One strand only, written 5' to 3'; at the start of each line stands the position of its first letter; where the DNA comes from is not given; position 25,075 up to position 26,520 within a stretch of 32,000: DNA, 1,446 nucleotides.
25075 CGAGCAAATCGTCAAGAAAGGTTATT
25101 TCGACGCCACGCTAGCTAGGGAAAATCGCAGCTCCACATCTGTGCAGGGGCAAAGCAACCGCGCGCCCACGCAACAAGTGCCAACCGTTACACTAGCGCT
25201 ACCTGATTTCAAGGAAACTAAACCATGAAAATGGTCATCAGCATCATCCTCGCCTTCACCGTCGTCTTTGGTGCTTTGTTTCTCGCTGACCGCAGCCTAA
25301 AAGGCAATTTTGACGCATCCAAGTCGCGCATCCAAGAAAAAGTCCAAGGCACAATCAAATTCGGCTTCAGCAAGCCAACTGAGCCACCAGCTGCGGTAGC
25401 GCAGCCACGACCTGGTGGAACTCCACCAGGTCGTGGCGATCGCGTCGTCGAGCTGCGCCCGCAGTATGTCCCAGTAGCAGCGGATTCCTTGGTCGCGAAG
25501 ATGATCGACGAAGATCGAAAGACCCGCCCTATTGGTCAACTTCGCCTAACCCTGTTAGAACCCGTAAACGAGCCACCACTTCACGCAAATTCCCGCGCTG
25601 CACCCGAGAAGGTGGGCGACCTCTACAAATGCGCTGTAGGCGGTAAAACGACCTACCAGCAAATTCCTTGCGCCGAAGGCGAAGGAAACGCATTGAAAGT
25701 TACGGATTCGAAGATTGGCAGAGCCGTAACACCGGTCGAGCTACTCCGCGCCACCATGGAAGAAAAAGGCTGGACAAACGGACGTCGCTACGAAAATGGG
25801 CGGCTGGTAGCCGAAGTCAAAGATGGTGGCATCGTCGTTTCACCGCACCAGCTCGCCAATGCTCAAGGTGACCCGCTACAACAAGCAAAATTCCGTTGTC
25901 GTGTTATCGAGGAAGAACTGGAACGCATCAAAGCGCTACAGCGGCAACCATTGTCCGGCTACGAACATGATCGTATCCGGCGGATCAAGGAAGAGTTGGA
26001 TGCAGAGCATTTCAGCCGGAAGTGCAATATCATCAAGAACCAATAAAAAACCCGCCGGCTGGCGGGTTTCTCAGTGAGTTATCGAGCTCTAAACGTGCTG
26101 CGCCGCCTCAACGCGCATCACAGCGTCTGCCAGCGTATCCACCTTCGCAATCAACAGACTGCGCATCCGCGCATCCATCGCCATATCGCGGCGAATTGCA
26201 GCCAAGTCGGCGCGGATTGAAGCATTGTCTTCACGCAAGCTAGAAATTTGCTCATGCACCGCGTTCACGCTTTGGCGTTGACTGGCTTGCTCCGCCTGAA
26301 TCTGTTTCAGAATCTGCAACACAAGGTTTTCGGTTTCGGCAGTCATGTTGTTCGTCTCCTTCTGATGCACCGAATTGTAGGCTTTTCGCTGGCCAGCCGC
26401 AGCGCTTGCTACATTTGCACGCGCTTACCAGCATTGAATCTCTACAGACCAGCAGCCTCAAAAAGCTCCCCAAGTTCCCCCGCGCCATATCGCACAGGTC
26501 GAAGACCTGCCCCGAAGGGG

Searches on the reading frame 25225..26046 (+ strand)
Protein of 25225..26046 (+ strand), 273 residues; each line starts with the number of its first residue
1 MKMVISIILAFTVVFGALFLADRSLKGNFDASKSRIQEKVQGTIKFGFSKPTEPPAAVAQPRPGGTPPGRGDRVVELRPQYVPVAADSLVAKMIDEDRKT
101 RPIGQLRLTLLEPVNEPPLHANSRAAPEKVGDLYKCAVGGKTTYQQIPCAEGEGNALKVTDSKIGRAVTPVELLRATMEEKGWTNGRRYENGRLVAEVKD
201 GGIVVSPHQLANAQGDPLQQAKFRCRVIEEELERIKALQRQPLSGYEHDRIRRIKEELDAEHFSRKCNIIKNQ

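Call 5: search_protein_families(library=pfam, proteins=[window:25225-26046:+], max_evalue=0.01)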
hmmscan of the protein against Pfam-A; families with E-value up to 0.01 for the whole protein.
window:25225-26046:+ (273 aa): 0 families

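Call 6: search_protein_families(library=phrogs, proteins=[window:25225-26046:+], max_evalue=0.01)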
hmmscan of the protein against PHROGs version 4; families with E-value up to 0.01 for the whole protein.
window:25225-26046:+ (273 aa): 0 families

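Call 62: search_protein_families(library=ncbifam, proteins=[window:25225-26046:+], max_evalue=0.1)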
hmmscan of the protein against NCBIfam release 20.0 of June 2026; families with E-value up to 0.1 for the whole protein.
window:25225-26046:+ (273 aa): 0 families

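Call 63: search_protein_families(library=phrogs, proteins=[window:25225-26046:+], max_evalue=0.1)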
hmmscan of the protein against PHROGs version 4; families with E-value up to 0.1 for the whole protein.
window:25225-26046:+ (273 aa): 1 family
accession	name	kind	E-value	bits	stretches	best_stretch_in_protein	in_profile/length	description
phrog_7936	-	unknown function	0.026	15.9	0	132-153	21-42/132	-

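Call 92: search_protein_families(library=pfam, proteins=[window:25225-26046:+], max_evalue=5)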
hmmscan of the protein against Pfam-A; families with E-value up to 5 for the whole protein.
window:25225-26046:+ (273 aa): 0 families

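Call 104: search_protein_families(library=padloc, proteins=[window:25225-26046:+], max_evalue=0.01)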
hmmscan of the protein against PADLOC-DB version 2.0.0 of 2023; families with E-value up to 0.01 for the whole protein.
window:25225-26046:+ (273 aa): 0 families

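Call 105: search_solved_structures(query=window:25225-26046:+, max_evalue=1)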
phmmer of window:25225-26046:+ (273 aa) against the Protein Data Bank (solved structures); distinct sequences matched with E-value up to 1: 1.
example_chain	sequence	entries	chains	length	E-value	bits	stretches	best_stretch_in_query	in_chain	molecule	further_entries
4ce4_I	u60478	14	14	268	0.01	18.6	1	93-255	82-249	MRPL9 | MITORIBOSOMAL PROTEIN BL9M, MRPL9 | Mitochondrial ribosomal protein L9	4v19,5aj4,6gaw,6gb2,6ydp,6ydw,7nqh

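Call 111: predict_structure(protein=window:25225-26046:+)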
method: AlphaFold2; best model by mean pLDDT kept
length: 273 residues; sequences in the alignment: 1
mean_pLDDT: 49.6   pTM: 0.24
mean pLDDT of the five models: 49.6, 48.1, 44.8, 43.1, 42.5
residues with pLDDT >= 90: 0; 70-90: 27; 50-70: 107; < 50: 139
segments of 3 or more residues with pLDDT < 50: 32-66, 68-126, 151-174, 200-215
pLDDT, mean of each block of 10 residues (from residue 1): 80 80 56 46 34 37 36 29 33 40 30 31 42 61 59 37 33 50 66 60 43 47 62 62 63 61 60 59
secondary structure, 60 per line:
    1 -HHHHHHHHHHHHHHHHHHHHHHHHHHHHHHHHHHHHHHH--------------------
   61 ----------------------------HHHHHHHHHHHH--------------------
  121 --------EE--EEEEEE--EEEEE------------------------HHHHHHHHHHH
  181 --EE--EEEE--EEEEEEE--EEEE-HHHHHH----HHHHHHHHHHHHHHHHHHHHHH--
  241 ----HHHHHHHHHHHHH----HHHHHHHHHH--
elements in order: H2-40 H89-100 E133-138 E141-145 H170-180 E187-190 E193-199 E202-205 H207-212 H217-238 H245-257 H262-271
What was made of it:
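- Tried and rejected: The AF2 single-sequence model of orf273 had pLDDT 50 (call 111) and was not searched.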

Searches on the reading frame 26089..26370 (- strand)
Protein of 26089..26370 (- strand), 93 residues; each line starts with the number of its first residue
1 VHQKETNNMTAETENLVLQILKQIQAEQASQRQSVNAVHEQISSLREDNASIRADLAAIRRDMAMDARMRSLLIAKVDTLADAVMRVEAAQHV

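Call 7: search_protein_families(library=pfam, proteins=[window:26089-26370:-], max_evalue=0.01)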
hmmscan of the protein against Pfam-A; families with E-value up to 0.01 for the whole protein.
window:26089-26370:- (93 aa): 2 families
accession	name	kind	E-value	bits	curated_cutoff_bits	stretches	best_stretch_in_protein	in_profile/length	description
PF09726.14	Macoilin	-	0.0011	18.1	32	1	6-76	382-455/671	Macoilin family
PF02090.21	SPAM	-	0.0047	17.3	35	1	21-91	28-98/142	Salmonella surface presentation of antigen gene type M protein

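Call 62: search_protein_families(library=ncbifam, proteins=[window:26089-26370:-], max_evalue=0.1)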
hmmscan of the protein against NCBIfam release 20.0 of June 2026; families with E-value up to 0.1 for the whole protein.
window:26089-26370:- (93 aa): 4 families
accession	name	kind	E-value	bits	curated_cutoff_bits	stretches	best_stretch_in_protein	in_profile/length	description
TIGR02421.1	QEGLA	hypoth_equivalog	0.025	13.8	338.65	1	23-86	24-87/368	flavohemoglobin expression-modulating QEGLA motif protein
NF010510.0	PRK13922.11-5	equivalog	0.025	13.7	415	1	11-73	46-107/334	rod shape-determining protein MreC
NF033459.1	DksA_like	equivalog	0.045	14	105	1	22-89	7-75/113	RNA polymerase-binding protein DksA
NF038218.1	IcmG_DotF_IVB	equivalog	0.061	13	200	1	7-63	112-168/266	type IVB secretion system protein IcmG/DotF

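Call 63: search_protein_families(library=phrogs, proteins=[window:26089-26370:-], max_evalue=0.1)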
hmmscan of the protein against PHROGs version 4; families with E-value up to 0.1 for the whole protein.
window:26089-26370:- (93 aa): 8 families
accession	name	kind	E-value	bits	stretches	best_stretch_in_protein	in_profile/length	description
phrog_937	-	other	0.019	16.3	0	4-49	32-81/115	hemolysin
phrog_33614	-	unknown function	0.035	14.2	1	27-86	170-228/270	-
phrog_739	-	lysis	0.048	14.9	1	21-64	36-80/122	Rz-like spanin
phrog_1193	-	other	0.049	14.6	1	21-64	8-50/76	hemolysin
phrog_3349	-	unknown function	0.072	14.2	1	31-92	52-110/129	-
phrog_3556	-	unknown function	0.086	12.9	0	7-80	136-222/276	-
phrog_19577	-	head and packaging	0.091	12.9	1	23-79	90-146/378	minor head protein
phrog_1863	-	unknown function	0.092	13.7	0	5-60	38-92/97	-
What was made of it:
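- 26089..26370 (-): 93-aa coiled-coil ORF of unknown function. Only weak coiled-coil hits (calls 7, 63).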

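Call 104: search_protein_families(library=padloc, proteins=[window:26089-26370:-], max_evalue=0.01)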
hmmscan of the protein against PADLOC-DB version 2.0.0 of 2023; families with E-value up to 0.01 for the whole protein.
window:26089-26370:- (93 aa): 0 families
